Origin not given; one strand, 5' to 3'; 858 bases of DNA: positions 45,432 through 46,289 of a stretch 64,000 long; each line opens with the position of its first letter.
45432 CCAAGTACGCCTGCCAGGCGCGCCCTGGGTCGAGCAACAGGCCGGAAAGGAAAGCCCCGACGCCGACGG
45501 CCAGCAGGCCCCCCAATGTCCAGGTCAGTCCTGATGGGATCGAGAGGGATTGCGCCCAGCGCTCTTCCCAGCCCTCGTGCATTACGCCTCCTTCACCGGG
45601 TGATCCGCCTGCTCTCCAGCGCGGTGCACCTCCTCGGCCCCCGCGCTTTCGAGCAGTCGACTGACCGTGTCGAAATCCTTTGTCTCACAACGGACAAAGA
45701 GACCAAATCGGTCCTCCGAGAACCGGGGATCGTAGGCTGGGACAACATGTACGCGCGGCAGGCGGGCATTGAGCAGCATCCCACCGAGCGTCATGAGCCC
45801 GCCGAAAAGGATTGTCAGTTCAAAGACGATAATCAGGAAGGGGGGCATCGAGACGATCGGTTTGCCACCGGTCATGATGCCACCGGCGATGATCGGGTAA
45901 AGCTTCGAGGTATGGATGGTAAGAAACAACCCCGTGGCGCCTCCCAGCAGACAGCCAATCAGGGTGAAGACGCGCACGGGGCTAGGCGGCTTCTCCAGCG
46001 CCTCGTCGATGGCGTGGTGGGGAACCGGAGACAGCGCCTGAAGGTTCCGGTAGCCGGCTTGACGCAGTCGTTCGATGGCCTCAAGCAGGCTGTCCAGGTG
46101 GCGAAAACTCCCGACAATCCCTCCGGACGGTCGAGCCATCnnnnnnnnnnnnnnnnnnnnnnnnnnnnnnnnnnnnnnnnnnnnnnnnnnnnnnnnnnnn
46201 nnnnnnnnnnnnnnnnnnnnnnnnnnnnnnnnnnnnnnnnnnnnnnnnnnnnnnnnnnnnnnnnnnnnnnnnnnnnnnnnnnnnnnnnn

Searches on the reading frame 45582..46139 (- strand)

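Call 19: search_protein_families(library=pfam, proteins=[window:45582-46139:-])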
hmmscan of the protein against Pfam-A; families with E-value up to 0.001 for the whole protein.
window:45582-46139:- (185 aa): 1 family
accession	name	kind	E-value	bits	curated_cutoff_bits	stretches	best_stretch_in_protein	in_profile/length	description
PF11821.13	ActD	-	2.4e-45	154.7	25.7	1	7-172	2-169/170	Alternative complex III, ActD subunit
